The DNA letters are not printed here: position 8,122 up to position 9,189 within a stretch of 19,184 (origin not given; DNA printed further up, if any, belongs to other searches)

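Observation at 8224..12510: Stand-alone tape measure gene plus an unknown 251-aa partner behind its own strong promoter, with no other tail genes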

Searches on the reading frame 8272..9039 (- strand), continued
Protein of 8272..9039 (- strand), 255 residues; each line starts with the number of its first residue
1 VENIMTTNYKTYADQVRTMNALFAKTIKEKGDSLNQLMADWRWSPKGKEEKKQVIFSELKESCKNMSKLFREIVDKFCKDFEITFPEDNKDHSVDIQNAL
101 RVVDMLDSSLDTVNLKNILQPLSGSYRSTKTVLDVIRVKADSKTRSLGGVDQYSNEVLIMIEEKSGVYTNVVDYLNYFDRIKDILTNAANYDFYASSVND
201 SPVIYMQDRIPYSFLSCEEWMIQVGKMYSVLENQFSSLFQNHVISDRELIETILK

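Call 86: list_cluster_members(proteins=[P0135, P0136, P0141, P0144, P0149, P0156, P0163, P0166, P0011, P0013])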
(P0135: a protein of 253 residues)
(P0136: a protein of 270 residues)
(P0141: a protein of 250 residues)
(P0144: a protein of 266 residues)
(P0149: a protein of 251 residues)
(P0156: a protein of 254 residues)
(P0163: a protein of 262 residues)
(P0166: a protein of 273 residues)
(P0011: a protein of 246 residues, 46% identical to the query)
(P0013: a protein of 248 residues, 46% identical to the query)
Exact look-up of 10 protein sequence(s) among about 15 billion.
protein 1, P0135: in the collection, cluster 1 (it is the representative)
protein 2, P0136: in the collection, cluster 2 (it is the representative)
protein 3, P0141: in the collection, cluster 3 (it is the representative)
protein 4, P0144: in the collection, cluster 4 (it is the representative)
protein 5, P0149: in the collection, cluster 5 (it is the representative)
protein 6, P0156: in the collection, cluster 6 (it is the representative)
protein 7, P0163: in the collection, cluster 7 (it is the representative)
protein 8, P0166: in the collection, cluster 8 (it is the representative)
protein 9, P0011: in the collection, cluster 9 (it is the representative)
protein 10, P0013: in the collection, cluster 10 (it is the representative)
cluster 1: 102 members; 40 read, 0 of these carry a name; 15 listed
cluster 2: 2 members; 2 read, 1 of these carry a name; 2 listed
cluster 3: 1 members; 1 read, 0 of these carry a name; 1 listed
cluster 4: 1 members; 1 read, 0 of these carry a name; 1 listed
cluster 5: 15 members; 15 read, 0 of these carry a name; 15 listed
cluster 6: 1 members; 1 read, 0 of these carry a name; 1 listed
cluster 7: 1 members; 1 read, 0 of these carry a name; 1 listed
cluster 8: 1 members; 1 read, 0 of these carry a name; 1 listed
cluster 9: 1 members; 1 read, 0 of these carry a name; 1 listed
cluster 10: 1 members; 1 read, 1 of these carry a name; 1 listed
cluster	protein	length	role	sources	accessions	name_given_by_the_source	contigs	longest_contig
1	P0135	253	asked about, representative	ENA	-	-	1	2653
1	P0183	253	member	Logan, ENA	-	-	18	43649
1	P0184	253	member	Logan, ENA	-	-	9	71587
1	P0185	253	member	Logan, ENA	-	-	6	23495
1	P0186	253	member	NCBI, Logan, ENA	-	-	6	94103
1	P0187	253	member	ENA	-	-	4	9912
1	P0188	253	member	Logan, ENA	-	-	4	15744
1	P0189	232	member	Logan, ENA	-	-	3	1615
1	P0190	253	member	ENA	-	-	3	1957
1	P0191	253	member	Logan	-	-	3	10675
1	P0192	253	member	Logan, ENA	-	-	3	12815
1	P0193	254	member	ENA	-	-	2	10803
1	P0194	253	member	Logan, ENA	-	-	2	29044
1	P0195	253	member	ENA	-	-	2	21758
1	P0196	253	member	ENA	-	-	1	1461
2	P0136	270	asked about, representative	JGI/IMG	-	hypothetical protein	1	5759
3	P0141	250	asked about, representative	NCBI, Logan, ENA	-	-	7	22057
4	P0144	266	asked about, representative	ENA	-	-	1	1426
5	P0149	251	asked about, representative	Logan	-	-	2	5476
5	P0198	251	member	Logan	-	-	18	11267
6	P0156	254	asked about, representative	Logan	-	-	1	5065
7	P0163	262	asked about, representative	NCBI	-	-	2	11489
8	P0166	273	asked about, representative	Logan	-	-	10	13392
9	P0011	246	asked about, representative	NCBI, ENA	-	-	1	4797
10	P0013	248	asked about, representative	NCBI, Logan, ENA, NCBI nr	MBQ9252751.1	MAG: hypothetical protein IJ188_08960 [Clostridia bacterium] | hypothetical protein [Clostridia bacterium]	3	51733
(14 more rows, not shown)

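Call 87: find_related_loci(query=P0183, collection=viral_contigs, flank=9000)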
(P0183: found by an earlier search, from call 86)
Query P0183 (253 aa) in viral_contigs; peptide patterns used: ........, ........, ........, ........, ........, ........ (x = any residue, [..] = any of these).
8 stretches matched a pattern, but none encodes a relative of the query by tblastn (E <= 1e-3).

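Call 88: find_related_loci(query=P0198, collection=viral_contigs, flank=9000)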
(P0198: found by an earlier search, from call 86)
Query P0198 (251 aa) in viral_contigs; peptide patterns used: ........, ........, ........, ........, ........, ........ (x = any residue, [..] = any of these).
1 stretches matched a pattern, but none encodes a relative of the query by tblastn (E <= 1e-3).

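Call 91: search_protein_families(library=pfam, proteins=[L013:169-567:+, L013:1364-1684:+, L013:1719-2123:+], max_evalue=0.1)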
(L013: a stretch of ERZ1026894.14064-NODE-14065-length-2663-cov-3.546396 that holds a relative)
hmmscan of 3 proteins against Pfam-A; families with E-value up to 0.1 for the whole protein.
L013:169-567:+ (132 aa): 0 families

L013:1364-1684:+ (106 aa): 1 family
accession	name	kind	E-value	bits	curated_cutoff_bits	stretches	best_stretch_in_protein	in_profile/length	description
PF03592.21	Terminase_2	-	0.00045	21.3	26.1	1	3-99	3-84/141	Terminase small subunit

L013:1719-2123:+ (134 aa): 2 families
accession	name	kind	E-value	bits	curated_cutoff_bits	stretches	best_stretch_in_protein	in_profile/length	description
PF06896.17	Phage_TAC_3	-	0.0027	18.8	22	1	42-87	45-91/117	Phage tail assembly chaperone proteins, TAC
PF02317.23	Octopine_DH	-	0.05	14.1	30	1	53-98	35-84/150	NAD/NADP octopine/nopaline dehydrogenase, alpha-helical domain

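Call 92: search_protein_families(library=phrogs, proteins=[L013:169-567:+, L013:1364-1684:+, L013:1719-2123:+, L002:9552-9944:+], max_evalue=0.01)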
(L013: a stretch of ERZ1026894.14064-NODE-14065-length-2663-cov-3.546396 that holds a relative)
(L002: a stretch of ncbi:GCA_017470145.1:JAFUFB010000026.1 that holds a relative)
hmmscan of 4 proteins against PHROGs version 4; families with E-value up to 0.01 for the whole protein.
L013:169-567:+ (132 aa): 1 family
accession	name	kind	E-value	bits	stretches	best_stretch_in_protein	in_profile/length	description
phrog_615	-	connector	5.8e-36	124.2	1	15-130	3-116/117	head-tail adaptor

L013:1364-1684:+ (106 aa): 1 family
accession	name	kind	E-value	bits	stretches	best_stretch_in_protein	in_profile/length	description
phrog_17390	-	unknown function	0.0027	18.5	1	3-71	5-59/69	-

L013:1719-2123:+ (134 aa): 0 families

L002:9552-9944:+ (130 aa): 4 families
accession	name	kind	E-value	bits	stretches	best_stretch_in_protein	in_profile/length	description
phrog_5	-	connector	1.4e-17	65.3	1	1-127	89-210/239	tail completion or Neck1 protein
phrog_16886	-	unknown function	2.9e-05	25.9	1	33-105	25-100/107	-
phrog_1929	-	connector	0.00045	21.5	1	30-91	28-87/109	head-tail connector protein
phrog_22082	-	unknown function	0.0064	18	1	95-130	3-38/40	-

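Call 93: list_cluster_members(proteins=[P0001, P0015, P0016, P0099, P0091])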
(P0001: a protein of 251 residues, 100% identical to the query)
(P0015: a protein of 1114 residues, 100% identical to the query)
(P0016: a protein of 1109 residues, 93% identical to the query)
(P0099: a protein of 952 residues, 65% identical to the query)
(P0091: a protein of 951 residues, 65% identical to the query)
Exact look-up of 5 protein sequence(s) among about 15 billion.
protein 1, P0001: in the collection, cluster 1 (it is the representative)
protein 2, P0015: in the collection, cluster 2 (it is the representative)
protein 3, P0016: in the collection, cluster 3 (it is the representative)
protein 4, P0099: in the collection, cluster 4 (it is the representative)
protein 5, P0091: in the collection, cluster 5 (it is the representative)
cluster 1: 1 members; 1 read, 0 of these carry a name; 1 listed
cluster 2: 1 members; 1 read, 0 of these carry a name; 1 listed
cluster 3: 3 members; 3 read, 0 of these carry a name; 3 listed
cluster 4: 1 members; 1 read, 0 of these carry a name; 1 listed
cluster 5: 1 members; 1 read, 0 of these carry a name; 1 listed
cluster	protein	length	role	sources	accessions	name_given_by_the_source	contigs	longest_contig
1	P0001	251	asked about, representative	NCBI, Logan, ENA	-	-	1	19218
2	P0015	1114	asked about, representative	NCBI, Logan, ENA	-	-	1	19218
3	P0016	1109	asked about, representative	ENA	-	-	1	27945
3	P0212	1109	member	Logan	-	-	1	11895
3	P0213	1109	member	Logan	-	-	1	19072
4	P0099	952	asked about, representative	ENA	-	-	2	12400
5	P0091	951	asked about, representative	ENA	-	-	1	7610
